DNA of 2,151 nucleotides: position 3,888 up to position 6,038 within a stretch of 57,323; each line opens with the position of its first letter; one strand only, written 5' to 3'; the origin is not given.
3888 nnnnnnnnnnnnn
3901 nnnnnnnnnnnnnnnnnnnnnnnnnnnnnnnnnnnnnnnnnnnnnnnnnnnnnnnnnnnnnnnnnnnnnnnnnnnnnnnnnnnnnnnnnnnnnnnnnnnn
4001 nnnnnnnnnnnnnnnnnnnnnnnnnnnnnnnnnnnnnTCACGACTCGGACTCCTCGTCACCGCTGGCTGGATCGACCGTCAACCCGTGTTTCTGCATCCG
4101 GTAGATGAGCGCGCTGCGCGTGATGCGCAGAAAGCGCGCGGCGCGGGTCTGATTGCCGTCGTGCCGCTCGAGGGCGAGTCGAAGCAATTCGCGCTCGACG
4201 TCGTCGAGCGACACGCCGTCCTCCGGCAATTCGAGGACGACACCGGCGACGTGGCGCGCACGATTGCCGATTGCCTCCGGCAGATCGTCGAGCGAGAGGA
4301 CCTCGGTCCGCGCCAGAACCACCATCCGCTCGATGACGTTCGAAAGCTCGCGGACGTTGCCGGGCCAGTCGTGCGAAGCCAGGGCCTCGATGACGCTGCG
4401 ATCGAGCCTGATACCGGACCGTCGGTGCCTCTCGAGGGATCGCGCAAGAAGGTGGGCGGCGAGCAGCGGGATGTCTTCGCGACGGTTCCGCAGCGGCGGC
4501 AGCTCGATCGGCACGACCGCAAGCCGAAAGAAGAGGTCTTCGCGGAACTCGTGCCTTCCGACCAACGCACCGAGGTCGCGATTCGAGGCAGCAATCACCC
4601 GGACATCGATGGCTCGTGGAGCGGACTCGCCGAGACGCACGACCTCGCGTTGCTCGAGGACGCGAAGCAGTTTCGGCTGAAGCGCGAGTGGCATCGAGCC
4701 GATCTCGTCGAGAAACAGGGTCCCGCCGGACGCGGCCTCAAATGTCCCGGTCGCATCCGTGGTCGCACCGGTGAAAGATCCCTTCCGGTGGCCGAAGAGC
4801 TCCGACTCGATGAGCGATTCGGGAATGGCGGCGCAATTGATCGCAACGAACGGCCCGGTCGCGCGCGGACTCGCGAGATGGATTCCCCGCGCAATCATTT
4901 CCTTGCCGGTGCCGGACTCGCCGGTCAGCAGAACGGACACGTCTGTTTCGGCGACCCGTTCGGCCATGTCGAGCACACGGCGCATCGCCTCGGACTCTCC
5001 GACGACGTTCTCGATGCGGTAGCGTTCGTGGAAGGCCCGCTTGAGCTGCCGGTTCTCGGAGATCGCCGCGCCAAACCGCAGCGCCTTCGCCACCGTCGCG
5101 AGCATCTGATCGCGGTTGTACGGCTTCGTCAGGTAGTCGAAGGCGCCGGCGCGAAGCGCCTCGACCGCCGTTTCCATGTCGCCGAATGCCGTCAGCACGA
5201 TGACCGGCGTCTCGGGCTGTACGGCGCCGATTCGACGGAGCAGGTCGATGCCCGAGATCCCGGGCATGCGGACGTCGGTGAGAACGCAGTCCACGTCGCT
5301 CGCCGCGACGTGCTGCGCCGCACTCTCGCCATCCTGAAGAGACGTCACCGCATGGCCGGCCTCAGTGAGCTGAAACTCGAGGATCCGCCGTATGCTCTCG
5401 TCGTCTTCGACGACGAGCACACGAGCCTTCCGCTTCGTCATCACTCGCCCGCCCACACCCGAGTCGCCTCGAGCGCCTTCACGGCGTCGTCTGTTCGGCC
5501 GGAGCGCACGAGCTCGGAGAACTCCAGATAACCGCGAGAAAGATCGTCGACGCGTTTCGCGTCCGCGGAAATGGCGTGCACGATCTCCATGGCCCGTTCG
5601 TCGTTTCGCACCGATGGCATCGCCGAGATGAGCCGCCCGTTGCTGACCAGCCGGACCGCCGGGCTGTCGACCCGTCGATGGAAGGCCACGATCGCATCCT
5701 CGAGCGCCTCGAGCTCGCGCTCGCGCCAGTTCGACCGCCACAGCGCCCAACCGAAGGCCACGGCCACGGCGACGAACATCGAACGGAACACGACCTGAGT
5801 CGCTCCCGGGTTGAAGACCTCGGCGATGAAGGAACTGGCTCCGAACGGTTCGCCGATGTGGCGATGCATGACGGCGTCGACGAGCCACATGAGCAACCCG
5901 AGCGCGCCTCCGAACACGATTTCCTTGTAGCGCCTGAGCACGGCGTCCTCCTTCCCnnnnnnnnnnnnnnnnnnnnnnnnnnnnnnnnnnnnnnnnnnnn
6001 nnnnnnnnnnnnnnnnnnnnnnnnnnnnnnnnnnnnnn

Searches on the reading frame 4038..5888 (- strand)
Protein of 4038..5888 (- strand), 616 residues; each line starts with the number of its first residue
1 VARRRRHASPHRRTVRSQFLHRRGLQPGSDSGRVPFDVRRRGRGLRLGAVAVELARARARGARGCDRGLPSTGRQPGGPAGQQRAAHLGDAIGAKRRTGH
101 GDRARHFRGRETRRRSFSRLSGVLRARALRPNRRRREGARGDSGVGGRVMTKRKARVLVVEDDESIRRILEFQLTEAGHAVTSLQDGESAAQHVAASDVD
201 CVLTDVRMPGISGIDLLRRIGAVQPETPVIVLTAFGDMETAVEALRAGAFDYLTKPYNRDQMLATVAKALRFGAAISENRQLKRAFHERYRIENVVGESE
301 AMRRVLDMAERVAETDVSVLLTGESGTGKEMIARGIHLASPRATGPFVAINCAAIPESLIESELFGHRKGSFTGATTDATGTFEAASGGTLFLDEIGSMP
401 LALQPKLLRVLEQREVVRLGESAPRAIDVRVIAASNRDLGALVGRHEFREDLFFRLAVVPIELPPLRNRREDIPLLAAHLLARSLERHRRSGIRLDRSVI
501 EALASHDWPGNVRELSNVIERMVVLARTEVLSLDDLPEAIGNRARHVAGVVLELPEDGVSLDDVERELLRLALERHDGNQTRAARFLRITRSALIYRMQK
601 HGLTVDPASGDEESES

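Call 61: search_protein_families(library=pfam, proteins=[window:4038-5888:-], max_evalue=0.0001)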
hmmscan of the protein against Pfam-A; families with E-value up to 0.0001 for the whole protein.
window:4038-5888:- (616 aa): 6 families
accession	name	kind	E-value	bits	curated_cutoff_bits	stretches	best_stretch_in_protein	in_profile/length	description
PF00158.32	Sigma54_activat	-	3.3e-70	235.6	20.2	1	296-462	2-168/168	Sigma-54 interaction domain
PF00072.30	Response_reg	-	3.7e-32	111.2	30.2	1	157-266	1-110/111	Response regulator receiver domain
PF25601.1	AAA_lid_14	-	5.4e-25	87.5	27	1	467-545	1-79/87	AAA+ ATPase lid domain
PF14532.12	Sigma54_activ_2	-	1.4e-18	67.9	25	1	296-466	1-138/138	Sigma-54 interaction domain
PF02954.25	HTH_8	-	2.7e-14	53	22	1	561-601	2-42/42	Bacterial regulatory protein, Fis family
PF07728.20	AAA_5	-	7.4e-09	36.2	22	1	319-437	2-123/139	AAA domain (dynein-related subfamily)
